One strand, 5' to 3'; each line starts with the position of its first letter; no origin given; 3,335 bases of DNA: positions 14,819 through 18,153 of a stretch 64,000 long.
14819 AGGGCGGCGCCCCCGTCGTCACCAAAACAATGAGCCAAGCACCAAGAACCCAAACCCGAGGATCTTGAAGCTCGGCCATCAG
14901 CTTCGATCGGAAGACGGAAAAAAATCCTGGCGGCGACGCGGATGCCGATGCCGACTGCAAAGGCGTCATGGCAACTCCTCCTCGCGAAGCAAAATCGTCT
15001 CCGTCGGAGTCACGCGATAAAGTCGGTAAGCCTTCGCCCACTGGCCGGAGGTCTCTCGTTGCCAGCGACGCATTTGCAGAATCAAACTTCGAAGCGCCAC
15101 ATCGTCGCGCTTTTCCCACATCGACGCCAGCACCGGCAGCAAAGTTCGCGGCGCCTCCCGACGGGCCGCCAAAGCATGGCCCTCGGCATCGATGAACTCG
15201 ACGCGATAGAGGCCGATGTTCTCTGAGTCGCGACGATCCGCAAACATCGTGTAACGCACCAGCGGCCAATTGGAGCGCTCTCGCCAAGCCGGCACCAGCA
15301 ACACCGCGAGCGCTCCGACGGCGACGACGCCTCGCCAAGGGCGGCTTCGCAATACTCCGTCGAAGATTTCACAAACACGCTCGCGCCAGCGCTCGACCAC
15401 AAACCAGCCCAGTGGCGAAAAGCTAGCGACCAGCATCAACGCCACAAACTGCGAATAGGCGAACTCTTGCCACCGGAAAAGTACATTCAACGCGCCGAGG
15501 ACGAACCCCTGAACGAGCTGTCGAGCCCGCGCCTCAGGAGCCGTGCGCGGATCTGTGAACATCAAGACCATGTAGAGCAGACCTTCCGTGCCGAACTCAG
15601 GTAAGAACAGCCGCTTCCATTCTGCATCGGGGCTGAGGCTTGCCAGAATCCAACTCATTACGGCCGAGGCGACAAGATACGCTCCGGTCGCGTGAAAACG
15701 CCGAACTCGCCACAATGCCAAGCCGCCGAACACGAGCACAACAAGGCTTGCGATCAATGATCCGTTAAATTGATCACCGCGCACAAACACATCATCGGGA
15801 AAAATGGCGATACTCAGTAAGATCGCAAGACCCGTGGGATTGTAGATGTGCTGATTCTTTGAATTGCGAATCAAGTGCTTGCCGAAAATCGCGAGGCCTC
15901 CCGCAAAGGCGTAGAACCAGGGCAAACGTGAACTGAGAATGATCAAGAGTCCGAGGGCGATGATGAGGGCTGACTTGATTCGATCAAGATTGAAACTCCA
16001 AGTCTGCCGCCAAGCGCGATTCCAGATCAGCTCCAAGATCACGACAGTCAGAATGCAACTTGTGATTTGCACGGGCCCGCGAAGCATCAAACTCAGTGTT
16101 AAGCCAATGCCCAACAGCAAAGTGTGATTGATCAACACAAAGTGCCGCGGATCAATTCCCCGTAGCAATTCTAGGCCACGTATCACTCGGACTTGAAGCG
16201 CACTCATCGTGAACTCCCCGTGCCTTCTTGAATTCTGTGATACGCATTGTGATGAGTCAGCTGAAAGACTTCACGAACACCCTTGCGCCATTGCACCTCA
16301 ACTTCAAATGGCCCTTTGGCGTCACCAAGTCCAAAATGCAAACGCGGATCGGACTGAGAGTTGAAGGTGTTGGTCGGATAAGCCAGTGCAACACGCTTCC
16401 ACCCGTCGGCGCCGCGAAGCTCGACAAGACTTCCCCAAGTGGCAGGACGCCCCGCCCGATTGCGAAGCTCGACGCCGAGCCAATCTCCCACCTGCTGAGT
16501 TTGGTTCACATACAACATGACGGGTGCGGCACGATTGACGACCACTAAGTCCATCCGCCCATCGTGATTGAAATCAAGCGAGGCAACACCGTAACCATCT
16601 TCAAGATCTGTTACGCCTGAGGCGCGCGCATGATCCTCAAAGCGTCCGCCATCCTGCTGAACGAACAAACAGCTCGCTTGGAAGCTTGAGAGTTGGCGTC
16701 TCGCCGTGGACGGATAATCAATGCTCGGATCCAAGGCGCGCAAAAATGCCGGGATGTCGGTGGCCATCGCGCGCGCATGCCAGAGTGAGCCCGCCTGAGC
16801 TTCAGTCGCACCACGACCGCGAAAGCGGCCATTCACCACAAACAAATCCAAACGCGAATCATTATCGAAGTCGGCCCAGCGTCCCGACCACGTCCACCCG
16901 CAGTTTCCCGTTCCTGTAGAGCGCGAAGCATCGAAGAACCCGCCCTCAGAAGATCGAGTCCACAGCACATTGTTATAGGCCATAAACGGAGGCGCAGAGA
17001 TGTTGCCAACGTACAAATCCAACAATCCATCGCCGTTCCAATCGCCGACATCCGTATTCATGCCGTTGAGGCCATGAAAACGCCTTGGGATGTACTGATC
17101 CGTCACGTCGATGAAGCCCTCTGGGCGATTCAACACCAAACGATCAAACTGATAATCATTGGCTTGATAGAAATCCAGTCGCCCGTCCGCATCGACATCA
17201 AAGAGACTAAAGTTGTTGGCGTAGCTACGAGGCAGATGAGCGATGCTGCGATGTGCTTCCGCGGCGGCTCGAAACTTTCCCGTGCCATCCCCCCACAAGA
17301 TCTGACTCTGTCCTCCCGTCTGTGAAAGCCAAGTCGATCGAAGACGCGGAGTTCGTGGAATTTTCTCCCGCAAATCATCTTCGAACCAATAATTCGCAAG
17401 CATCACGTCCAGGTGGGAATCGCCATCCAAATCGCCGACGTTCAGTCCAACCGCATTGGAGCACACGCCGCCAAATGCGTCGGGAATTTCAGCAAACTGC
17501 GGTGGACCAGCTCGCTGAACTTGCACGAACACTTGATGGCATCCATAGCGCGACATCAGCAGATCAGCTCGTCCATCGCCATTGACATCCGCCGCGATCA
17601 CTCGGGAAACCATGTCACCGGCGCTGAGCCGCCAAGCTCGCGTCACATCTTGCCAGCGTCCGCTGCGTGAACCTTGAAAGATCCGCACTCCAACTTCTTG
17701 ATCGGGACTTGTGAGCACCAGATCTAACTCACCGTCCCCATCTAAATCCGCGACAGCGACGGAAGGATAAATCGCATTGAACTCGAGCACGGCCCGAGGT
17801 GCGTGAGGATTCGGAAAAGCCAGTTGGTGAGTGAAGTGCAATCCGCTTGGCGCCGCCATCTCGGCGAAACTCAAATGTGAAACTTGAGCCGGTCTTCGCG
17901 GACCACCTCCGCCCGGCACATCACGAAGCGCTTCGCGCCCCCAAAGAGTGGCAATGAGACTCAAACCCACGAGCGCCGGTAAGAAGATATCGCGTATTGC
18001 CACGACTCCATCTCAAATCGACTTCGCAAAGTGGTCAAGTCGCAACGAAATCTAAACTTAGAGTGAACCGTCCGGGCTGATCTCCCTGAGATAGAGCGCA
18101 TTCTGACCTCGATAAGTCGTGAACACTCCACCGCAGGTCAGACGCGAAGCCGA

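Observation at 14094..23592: Co-directional cluster: giant adhesin, CRTAC1-type FG-GAP/ASPIC protein, orphan RnfD-like membrane protein and an HTTM-like membrane protein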

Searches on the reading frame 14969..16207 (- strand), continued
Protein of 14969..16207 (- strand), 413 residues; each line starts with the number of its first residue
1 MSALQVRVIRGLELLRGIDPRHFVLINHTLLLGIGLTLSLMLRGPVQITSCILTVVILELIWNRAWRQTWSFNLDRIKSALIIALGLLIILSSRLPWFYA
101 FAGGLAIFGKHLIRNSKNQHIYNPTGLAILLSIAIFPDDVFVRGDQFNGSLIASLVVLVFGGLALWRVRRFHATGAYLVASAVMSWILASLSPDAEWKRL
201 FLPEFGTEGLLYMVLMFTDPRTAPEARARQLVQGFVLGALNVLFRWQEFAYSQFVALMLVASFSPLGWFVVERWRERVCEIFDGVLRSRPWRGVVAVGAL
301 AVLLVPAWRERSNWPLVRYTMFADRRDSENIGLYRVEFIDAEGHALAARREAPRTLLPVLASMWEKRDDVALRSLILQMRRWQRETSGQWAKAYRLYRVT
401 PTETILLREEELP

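Call 89: search_solved_structures(query=A2, max_evalue=0.001, show_alignments=4)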
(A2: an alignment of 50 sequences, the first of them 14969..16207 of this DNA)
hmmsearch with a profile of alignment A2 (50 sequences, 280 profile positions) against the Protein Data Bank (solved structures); distinct sequences matched with E-value up to 0.001: 6.
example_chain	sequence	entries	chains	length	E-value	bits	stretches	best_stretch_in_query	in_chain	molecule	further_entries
8ahx_D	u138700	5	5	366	1.1e-14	57.2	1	157-264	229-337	Ion-translocating oxidoreductase complex subunit D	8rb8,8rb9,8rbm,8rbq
7zc6_D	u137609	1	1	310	2.4e-09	39.7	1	163-263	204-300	RnfD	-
9eri_D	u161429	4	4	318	5.6e-09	38.5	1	152-265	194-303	Na(+)-translocating ferredoxin:NAD(+) oxidoreductase complex subunit D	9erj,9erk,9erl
7xk3_B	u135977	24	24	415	2.8e-05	26.4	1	148-265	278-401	Na(+)-translocating NADH-quinone reductase subunit B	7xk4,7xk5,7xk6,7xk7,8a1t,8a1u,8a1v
9lrr_B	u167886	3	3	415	2.8e-05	26.4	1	148-265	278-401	Na(+)-translocating NADH-quinone reductase subunit B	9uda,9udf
9ud3_B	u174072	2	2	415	2.8e-05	26.4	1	148-265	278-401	Na(+)-translocating NADH-quinone reductase subunit B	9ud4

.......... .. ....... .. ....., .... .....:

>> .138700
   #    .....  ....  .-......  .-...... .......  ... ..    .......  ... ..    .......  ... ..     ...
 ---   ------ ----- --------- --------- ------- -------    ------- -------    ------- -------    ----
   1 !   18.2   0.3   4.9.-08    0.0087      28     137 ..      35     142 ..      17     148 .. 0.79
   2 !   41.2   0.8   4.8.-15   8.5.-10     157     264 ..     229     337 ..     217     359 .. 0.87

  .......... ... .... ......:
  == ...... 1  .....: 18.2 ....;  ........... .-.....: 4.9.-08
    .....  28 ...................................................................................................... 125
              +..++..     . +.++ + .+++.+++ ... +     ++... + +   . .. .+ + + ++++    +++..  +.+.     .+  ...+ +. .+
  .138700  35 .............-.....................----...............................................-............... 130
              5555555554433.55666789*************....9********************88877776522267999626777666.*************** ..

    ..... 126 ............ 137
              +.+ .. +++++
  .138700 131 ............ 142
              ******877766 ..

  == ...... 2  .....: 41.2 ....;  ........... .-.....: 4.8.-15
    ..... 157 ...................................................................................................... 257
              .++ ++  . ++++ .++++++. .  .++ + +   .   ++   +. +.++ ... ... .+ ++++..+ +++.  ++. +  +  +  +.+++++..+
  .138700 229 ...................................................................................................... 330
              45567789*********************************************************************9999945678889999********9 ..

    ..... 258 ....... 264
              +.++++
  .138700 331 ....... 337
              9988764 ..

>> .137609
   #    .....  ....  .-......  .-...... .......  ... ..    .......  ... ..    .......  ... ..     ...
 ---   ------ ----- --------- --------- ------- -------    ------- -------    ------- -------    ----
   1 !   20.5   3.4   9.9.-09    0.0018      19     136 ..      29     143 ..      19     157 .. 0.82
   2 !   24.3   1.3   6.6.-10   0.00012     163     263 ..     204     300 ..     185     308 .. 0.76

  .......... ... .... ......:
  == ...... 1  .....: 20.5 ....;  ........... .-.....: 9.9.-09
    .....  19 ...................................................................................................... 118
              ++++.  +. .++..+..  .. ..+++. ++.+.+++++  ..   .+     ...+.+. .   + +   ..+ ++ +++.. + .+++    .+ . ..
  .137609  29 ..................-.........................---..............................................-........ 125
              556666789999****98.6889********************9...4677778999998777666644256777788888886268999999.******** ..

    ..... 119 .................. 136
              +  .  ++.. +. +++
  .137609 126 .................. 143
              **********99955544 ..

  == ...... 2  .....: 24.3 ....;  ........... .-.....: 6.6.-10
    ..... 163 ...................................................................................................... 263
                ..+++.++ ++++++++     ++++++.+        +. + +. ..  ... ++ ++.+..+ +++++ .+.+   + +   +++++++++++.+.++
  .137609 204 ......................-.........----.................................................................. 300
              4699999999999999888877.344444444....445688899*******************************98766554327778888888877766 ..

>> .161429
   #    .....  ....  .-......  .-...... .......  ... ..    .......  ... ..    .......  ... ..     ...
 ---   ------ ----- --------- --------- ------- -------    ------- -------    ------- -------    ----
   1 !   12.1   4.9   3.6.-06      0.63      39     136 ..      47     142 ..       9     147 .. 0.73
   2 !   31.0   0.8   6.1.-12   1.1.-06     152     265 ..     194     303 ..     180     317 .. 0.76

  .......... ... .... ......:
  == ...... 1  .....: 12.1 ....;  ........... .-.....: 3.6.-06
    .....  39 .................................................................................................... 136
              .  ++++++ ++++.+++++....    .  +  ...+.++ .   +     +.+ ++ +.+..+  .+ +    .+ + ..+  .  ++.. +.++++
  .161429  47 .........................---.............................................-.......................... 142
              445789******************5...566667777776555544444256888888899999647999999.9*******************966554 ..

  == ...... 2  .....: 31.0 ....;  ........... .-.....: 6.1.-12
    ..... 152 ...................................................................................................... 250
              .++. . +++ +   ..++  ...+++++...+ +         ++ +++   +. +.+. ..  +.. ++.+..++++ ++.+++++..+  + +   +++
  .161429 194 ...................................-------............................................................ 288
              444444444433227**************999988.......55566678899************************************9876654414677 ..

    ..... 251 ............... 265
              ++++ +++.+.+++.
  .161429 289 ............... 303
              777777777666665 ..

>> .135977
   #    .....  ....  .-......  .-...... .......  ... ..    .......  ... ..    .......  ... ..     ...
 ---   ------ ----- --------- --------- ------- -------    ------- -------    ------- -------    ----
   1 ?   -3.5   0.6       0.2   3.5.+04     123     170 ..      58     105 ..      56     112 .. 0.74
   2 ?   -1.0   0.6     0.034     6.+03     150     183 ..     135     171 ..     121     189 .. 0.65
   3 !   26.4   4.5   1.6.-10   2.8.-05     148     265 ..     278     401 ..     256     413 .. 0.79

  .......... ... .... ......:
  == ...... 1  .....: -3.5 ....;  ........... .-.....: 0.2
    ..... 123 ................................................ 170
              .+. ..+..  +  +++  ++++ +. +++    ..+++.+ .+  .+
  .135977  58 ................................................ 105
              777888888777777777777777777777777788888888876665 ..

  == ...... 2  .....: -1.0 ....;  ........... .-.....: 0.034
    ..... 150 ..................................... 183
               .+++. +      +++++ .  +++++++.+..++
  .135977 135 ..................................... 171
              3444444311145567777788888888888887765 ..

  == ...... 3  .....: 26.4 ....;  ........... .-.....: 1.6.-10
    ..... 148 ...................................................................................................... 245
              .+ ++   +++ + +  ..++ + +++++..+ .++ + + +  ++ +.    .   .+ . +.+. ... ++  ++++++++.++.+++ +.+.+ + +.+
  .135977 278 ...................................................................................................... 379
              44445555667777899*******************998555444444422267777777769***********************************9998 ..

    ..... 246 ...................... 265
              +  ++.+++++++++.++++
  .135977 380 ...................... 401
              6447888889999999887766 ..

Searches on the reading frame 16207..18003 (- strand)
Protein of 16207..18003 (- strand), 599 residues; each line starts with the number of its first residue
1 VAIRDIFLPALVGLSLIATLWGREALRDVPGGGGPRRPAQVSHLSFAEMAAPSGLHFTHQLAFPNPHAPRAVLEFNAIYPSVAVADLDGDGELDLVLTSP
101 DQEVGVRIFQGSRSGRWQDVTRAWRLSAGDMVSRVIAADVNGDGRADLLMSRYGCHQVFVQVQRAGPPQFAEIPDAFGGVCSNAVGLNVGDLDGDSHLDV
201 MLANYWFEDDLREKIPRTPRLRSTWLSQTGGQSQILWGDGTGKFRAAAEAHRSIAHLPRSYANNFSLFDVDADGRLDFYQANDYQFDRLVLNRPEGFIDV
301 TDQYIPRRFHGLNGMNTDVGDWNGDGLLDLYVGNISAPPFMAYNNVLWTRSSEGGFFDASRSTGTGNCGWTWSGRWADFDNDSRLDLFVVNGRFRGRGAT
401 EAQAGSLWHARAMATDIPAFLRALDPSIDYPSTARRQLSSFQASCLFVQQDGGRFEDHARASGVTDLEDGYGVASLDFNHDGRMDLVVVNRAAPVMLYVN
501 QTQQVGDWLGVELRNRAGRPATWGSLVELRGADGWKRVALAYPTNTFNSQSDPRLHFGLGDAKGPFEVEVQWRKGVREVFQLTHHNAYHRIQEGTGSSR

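Call 5: search_protein_families(library=pfam, proteins=[window:16207-18003:-], max_evalue=1)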
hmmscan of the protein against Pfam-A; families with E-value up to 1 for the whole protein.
window:16207-18003:- (599 aa): 6 families
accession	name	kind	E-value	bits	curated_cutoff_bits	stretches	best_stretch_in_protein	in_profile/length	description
PF13517.12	FG-GAP_3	-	1.5e-38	131.6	26.9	6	86-149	1-60/61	FG-GAP-like repeat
PF01839.29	FG-GAP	-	1.3e-22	79.6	22.1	6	81-101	4-24/37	FG-GAP repeat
PF07593.17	UnbV_ASPIC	-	7.7e-12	45.4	23.4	1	524-588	3-66/68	ASPIC and UnbV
PF12256.14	TcdB_toxin_midN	-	2.6e-05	24.1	24.8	1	82-103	30-51/181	Insecticide toxin TcdB middle/N-terminal region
PF14783.12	BBS2_Mid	-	0.00027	21.4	27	0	81-112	1-30/108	Ciliary BBSome complex subunit 2, middle region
PF15907.11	Itfg2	-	0.35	10.5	27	0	82-159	78-157/330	Integrin-alpha FG-GAP repeat-containing protein 2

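Call 6: search_protein_families(library=ncbifam, proteins=[window:16207-18003:-], max_evalue=1)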
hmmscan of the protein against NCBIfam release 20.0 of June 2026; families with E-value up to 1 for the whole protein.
window:16207-18003:- (599 aa): 1 family
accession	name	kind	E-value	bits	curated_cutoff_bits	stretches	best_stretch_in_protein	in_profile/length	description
NF000157.1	fusid_est_FusH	equivalog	6e-06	25.2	999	1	84-163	373-452/520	fusidic acid esterase FusH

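Call 63: list_cluster_members(proteins=[P0001, P0004, window:16207-18003:-, P0154])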
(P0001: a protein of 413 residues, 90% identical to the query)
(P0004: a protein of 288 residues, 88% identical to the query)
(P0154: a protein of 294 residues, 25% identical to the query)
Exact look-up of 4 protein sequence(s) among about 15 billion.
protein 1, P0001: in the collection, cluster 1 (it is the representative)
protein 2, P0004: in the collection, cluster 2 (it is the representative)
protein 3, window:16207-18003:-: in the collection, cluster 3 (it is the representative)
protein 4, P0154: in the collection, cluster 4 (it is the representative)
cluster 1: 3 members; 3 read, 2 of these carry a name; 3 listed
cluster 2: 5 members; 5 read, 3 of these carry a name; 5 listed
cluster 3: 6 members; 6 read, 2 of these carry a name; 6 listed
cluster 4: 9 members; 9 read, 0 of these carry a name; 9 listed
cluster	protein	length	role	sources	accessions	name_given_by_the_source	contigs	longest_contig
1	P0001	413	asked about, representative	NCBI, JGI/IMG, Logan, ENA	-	hypothetical protein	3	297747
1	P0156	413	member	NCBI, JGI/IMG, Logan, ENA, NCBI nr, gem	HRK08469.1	MAG TPA: RnfABCDGE type electron transport complex subunit D [Pseudobdellovibrionaceae ... | RnfABCDGE type electron transport complex subunit D [Pseudobdellovibrionaceae bacterium]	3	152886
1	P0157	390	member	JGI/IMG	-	-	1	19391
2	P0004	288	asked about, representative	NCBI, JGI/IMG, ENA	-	hypothetical protein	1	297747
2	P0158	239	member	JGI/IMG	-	hypothetical protein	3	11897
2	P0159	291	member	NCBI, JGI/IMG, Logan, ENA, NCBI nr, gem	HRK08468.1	MAG TPA: HTTM domain-containing protein [Pseudobdellovibrionaceae bacterium] | HTTM domain-containing protein [Pseudobdellovibrionaceae bacterium]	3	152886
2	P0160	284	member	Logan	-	-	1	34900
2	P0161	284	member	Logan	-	-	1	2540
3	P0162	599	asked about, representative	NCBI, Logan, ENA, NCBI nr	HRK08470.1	MAG TPA: CRTAC1 family protein [Pseudobdellovibrionaceae bacterium] | CRTAC1 family protein [Pseudobdellovibrionaceae bacterium]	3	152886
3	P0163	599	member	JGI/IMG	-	hypothetical protein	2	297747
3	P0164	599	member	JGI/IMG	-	-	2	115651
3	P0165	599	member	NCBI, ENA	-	-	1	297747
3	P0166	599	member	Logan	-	-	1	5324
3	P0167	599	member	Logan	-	-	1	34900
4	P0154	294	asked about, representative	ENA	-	-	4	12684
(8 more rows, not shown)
